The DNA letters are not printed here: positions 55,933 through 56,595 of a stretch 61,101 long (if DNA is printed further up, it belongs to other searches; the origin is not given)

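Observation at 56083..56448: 121-aa ORF resembles a histone fold with a split alpha2 and no DNA-binding residues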

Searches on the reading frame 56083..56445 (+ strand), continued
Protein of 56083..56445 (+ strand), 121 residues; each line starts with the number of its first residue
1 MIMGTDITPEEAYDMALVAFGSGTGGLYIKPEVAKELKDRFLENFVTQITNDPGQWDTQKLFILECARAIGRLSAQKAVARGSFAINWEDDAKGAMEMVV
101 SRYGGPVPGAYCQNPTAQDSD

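Call 27: find_encoding_contigs(protein=P0056, flank=8000, max_places=2)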
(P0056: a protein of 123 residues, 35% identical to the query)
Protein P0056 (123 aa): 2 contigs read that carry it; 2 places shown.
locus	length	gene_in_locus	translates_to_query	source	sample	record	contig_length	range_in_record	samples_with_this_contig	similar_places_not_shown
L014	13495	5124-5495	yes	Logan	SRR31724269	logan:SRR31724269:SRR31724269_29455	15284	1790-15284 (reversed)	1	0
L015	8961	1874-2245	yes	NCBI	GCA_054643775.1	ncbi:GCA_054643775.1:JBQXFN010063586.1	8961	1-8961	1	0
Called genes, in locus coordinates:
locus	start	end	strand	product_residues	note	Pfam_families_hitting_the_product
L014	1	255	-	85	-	?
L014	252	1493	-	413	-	PF04932:Wzy_C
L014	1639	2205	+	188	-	PF00908:dTDP_sugar_isom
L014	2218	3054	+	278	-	PF01149:Fapy_DNA_glyco, PF06831:H2TH, PF06827:zf-FPG_IleRS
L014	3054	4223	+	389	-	PF00144:Beta-lactamase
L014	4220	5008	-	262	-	PF00106:adh_short, PF13561:adh_short_C2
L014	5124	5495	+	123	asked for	-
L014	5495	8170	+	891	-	PF01590:GAF (faint), PF00069:Pkinase, PF03109:ABC1 (faint), PF07714:PK_Tyr_Ser-Thr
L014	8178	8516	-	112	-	PF07883:Cupin_2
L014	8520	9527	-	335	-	PF12697:Abhydrolase_6, PF00561:Abhydrolase_1, PF12146:Hydrolase_4, PF00326:Peptidase_S9 (faint)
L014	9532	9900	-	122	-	PF01242:PTPS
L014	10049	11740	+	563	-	-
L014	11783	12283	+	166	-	PF01451:LMWPc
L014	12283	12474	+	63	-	-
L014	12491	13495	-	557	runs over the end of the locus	PF04820:Trp_halogenase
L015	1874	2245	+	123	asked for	-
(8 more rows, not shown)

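Call 38: find_encoding_contigs(protein=P0052, flank=6000, max_places=2)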
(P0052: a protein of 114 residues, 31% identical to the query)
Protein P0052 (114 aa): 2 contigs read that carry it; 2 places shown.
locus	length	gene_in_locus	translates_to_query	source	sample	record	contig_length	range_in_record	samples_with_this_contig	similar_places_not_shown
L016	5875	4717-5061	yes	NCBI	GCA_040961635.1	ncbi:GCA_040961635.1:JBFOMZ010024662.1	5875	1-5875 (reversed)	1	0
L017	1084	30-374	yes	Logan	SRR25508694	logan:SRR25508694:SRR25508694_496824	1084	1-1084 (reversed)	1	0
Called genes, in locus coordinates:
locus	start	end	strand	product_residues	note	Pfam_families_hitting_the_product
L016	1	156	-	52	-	?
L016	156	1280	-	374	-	PF25917:BSH_RND, PF25973:BSH_CzcB, PF25876:HH_MFP_RND (weak), PF25893:HH_CzcB (faint), PF25944:Beta-barrel_RND, PF25954:Beta-barrel_RND_2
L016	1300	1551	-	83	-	PF14407:Frankia_peptide (weak)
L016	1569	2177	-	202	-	PF13505:OMP_b-brl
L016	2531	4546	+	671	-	PF00004:AAA (faint), PF01590:GAF, PF13185:GAF_2 (weak), PF00158:Sigma54_activat, PF14532:Sigma54_activ_2, PF07728:AAA_5, PF25601:AAA_lid_14, PF02954:HTH_8, +2 more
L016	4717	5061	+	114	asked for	-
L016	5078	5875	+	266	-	?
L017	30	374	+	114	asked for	-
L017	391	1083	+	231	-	?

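Call 39: find_encoding_contigs(protein=P0045, flank=6000, max_places=2)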
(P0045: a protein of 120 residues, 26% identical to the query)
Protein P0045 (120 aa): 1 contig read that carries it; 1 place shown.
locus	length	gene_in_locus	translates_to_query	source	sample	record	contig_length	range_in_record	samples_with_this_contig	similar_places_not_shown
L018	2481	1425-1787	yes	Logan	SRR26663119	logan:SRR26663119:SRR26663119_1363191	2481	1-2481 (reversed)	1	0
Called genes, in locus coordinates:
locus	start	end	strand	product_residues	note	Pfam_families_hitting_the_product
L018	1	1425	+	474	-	?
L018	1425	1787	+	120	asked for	-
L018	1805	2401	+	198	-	-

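Call 40: find_encoding_contigs(protein=P0065, flank=6000, max_places=2)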
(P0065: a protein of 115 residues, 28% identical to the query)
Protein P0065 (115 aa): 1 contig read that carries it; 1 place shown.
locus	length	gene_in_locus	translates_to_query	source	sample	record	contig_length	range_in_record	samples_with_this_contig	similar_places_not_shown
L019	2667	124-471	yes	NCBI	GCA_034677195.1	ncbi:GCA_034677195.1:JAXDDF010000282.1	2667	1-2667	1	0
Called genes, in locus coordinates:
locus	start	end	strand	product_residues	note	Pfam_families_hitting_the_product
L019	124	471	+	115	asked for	-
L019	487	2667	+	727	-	?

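Call 43: predict_structure(alignment_id=A3)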
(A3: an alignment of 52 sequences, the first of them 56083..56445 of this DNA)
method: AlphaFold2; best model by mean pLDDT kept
length: 121 residues; sequences in the alignment: 52
mean_pLDDT: 90.3   pTM: 0.83
mean pLDDT of the five models: 90.3, 89.9, 89.9, 89.7, 89.3
residues with pLDDT >= 90: 97; 70-90: 12; 50-70: 6; < 50: 6
segments of 3 or more residues with pLDDT < 50: 118-121
pLDDT, mean of each block of 10 residues (from residue 1): 73 97 98 96 94 93 97 98 98 96 84 64 43
secondary structure, 60 per line:
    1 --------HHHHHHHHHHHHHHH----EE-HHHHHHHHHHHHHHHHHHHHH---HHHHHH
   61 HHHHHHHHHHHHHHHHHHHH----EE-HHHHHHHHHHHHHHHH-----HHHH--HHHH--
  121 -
elements in order: H9-23 H31-51 H55-80 H88-103 H109-112 H115-118
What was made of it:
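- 56083..56448 (+): Small ORF (121 aa from the first ATG; probably 119 aa from the ATG at 56089). Member of an unnamed family with a predicted closed double helix-strand-helix fold. AF2 model pLDDT 90.3 (call 43).
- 56140..56160 (+): Glycine-rich L1 loop FGSGTGG (residues 20-26). It lies between helix 1 and the first short strand and is the most conserved motif of the family. The loop lies between H9-23 and the strand at 28-29 (call 43).
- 56392..56445 (+): Low-confidence, probably flexible C-terminal tail (residues 104-121). It contains the near-invariant Cys112 (codon 56416-56418). pLDDT falls to 64 and then 43 in the last blocks (call 43).
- On Histone fold (archaeal/eukaryotic histones, CBFD_NFYB_HMF, TAFs): The AF2 model (pLDDT 90.3) has a break at residues 52-54 between H31-51 and H55-80 (call 43). 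Indirectly, the monomer model has its only two strands at 28-29 and 85-86 and pTM 0.83, which implies intramolecular pairing (call 43).
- Checked: The 'insertion' does coincide with a break between two helices in the model (H31-51, H55-80; call 43).
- The AF2 model has pLDDT 90.3 and pTM 0.83 as a monomer, with H9-23, a strand at 28-29, H31-51, H55-80, a strand at 85-86 and H88-103 (call 43). The monomer model is confident and compact (pTM 0.83), with a hinge and one strand in each unit, which is the closed form (call 43).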

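Call 46: fold_search(model_id=the predicted structure, library=pdb)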
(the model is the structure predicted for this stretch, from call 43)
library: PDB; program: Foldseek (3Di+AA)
matches with E <= 10: 206; with E <= 0.001: 0
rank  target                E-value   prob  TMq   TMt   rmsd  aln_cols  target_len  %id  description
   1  4wvy_B                6.7e-01  0.84  0.41  0.14   5.0        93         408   14  Double-heterohexameric rings of full-length Rvb1(ATP)/Rvb2(apo) (released 2015-02-18)
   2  9w39_F                9.3e-01  0.60  0.40  0.16   4.9        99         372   13  Structure of human 26S proteasome complexed with midnolin, 19S proteasome with Ubl bound (released 2026-04-01)
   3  9fzl_2S               9.8e-01  0.08  0.21  0.17  12.8       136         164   16  Perkinsus marinus respiratory supercomplex CII2CIII2CIV2 in an intermediate state (released 2025-07-23)
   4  4wvy_A                1.1e+00  0.60  0.38  0.13   5.0        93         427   11  Double-heterohexameric rings of full-length Rvb1(ATP)/Rvb2(apo) (released 2015-02-18)
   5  2dvw_B                1.2e+00  0.72  0.40  0.63   6.0       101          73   12  Structure of the Oncoprotein Gankyrin in Complex with S6 ATPase of the 26S Proteasome (released 2007-03-13)
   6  2ly8_MODEL_1_A        1.2e+00  0.57  0.49  0.49   5.9       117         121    8  The budding yeast chaperone Scm3 recognizes the partially unfolded dimer of the centromere-specific Cse4/H4 hi (released 2012-12-12)
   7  9u7r_F                1.3e+00  0.60  0.42  0.17   6.3       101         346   14  Substrate-free human 26S proteasome purified by midnolin, 20S proteasome, RPTs and RPN11 part (released 2026-04-01)
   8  4cr2_I                1.4e+00  0.57  0.43  0.17   5.9        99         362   16  Deep classification of a large cryo-EM dataset defines the conformational landscape of the 26S proteasome (released 2014-04-02)
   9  9m2w_F                1.4e+00  0.47  0.41  0.17   7.0       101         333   15  The cryo-EM structure of 26S proteasome-Midnolin complex in the MD state (released 2025-09-10)
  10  8xvg_C                1.7e+00  0.41  0.38  0.14   4.9        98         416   13  Structure of human NuA4/TIP60 complex (released 2024-07-24)
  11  6k0r_G                1.7e+00  0.33  0.37  0.18   5.2       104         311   13  Ruvbl1-Ruvbl2 with truncated domain II in complex with phosphorylated Cordycepin (released 2020-05-06)
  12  9m2w_B                1.9e+00  0.51  0.39  0.13   6.2        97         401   14  The cryo-EM structure of 26S proteasome-Midnolin complex in the MD state (released 2025-09-10)
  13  8oo7_E                1.9e+00  0.51  0.40  0.13   6.1        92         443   13  CryoEM Structure INO80core Hexasome complex composite model state1 (released 2023-07-26)
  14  2xsz_B                2.0e+00  0.23  0.35  0.15   7.9       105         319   15  The dodecameric human RuvBL1:RuvBL2 complex with truncated domains II (released 2011-10-05)
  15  9f5x_e                2.0e+00  0.13  0.33  0.20  15.9       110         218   12  Structure of the Chlamydomonas reinhardtii respiratory supercomplex I1 III2 IV2 (released 2025-03-12)
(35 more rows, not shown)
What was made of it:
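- On AAA+ ATPase C-domain (lid): Lids top the Foldseek list, but the best is E 0.67 with TMq about 0.4 and TMt up to 0.63 (call 46).
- Closest known: C-domain. Same: Isolated Rpt C-domains reach target-normalised TM 0.61-0.63 (call 46).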

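Call 47: search_protein_families(library=pfam, alignment_id=A3, max_evalue=10)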
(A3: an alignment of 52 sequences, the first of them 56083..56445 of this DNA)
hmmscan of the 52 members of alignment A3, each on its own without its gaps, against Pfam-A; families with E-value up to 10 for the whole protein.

A. member 1, window:56083-56445:+ (121 aa): 0 families

B. families by the number of members that match (of 52 scanned): 26 families (the first 25 are shown)
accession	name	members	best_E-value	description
PF19979.4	DUF6415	2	0.012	Family of unknown function (DUF6415)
PF07372.17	DUF1491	1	0.0095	Protein of unknown function (DUF1491)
PF13424.12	TPR_12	1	0.0099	Tetratricopeptide repeat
PF09613.16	HrpB1_HrpK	1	0.01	Bacterial type III secretion protein (HrpB1_HrpK)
PF18934.5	DUF5682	1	0.021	Family of unknown function (DUF5682)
PF07524.19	Bromo_TP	1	0.029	Bromodomain associated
PF07168.17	Ureide_permease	1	0.033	Ureide permease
PF22703.2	Cdc6_lid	1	0.033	Cdc6 AAA+ ATPase-type lid domain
PF13428.12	TPR_14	1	0.037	Tetratricopeptide repeat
PF03540.19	TAF10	1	0.04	Transcription initiation factor TFIID 23-30kDa subunit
PF17862.7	AAA_lid_3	1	0.057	AAA+ lid domain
PF24625.1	DUF7626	1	0.089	Domain of unknown function (DUF7626)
PF17927.7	Ins134_P3_kin_N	1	0.094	Inositol 1,3,4-trisphosphate 5/6-kinase pre-ATP-grasp domain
PF02331.20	P35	1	0.096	Apoptosis preventing protein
PF23485.1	YBR230W-A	1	0.12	YBR230W-A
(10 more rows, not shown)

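Call 51: find_related_loci(query=A5, collection=genome_contigs, flank=6000)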
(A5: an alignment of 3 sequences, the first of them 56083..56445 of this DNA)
Query A5 (121 aa) in genome_contigs; peptide patterns used: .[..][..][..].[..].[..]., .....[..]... (x = any residue, [..] = any of these).
417 stretches matched a pattern; 1 encode a relative of the query (tblastn E <= 1e-3); 1 distinct loci.
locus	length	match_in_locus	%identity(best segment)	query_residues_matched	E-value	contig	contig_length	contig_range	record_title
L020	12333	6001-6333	64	3-113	5e-49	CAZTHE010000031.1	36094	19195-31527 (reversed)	MAG TPA_asm: uncultured Acidobacteriota bacterium isolate SRP192927_co6_54 genome assembly, contig: NODE_1980_length_360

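Call 77: list_cluster_members(proteins=[P0056, P0052, P0065, P0066, P0002, P0001])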
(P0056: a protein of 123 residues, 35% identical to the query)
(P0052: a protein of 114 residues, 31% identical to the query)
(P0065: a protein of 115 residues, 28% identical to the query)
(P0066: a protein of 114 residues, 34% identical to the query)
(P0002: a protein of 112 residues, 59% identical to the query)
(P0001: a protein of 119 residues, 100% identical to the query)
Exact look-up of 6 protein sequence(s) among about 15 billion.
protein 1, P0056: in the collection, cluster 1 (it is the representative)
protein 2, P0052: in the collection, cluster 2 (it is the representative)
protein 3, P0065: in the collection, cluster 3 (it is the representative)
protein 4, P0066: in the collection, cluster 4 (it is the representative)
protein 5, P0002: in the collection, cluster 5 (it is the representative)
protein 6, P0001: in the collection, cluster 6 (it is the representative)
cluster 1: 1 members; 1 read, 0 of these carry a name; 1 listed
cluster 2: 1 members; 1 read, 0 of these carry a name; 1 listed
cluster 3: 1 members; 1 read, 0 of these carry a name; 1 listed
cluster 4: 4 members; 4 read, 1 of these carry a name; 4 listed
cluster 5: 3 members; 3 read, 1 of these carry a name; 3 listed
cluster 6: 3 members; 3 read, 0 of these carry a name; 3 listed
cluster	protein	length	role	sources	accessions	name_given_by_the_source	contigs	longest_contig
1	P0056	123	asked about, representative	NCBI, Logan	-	-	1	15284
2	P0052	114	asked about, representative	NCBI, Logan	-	-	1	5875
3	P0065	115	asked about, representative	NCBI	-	-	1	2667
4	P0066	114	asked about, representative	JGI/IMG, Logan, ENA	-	hypothetical protein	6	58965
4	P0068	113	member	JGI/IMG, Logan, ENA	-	-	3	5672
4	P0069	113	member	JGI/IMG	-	-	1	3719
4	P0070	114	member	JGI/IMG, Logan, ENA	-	-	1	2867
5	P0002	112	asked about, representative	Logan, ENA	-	-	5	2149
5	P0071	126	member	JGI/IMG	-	hypothetical protein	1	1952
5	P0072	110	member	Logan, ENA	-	-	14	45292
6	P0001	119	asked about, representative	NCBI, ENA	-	-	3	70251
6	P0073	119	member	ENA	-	-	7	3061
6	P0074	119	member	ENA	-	-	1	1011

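Call 80: search_protein_families(library=pfam, proteins=[P0042], max_evalue=0.1)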
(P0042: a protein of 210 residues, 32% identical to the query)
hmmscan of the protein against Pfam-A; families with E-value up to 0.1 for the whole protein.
P0042 (210 aa): 0 families

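Call 84: fold_search(model_id=the predicted structure, library=viral)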
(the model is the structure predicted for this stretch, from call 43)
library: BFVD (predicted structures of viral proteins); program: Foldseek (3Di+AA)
matches with E <= 10: 70; with E <= 0.001: 0
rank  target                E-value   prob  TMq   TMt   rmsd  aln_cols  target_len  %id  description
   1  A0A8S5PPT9            1.3e+00  0.06  0.20  0.12  14.1       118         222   18  Minor tail protein [Myoviridae sp. ctTBm11]
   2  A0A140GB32            1.7e+00  0.21  0.41  0.27   8.3       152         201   11  ORF024R [Giant seaperch iridovirus]
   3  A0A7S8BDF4            1.9e+00  0.75  0.34  0.16   1.2        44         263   16  Fused protein of histone H3 and histone H4 [Medusavirus stheno T3]
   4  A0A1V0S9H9            2.6e+00  0.21  0.43  0.24   6.9       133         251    8  Uncharacterized protein [Catovirus CTV1]
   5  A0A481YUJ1            2.6e+00  0.06  0.28  0.16  11.9       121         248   15  Histone 2A-domain-containing protein [Marseillevirus LCMAC103]
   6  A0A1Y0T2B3            2.6e+00  0.03  0.18  0.19  11.3       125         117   14  Uncharacterized protein [Pseudomonas phage Phabio]
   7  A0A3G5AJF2            2.9e+00  0.35  0.50  0.15   4.5       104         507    9  ATPase AAA-type core domain-containing protein [Solivirus sp.]
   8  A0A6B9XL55            3.1e+00  0.60  0.30  0.21   1.1        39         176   18  Transcription factor CBF/NF-Y/archaeal histone domain-containing protein [Lymphocystis disease virus 4]
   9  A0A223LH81            3.2e+00  0.04  0.24  0.06   8.7       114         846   10  Uncharacterized protein [Erwinia phage vB_EamM_RisingSun]
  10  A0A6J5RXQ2            3.6e+00  0.18  0.41  0.14   6.6       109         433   13  RPT1 ATP-dependent 26S proteasome regulatory subunit [uncultured Caudovirales phage]
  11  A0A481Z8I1            3.6e+00  0.11  0.32  0.18   8.0        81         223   14  Histone-like protein [Pithovirus LCPAC304]
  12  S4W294                3.6e+00  0.06  0.24  0.20  12.0        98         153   14  Uncharacterized protein [Pandoravirus salinus]
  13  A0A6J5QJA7            3.8e+00  0.10  0.36  0.21   9.5       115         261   12  DUF1376 domain-containing protein [uncultured Caudovirales phage]
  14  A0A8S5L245            3.8e+00  0.07  0.30  0.32   8.4       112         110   12  Uncharacterized protein (Fragment) [ssRNA phage Esthiorhiza.2_14]
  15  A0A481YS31            3.8e+00  0.06  0.29  0.08  12.4       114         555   11  Histone 2A-domain-containing protein [Marseillevirus LCMAC101]
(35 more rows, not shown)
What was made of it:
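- Single helix-strand-helix units superpose on viral histone folds at 1.1-1.2 A over 39-44 residues (call 84).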
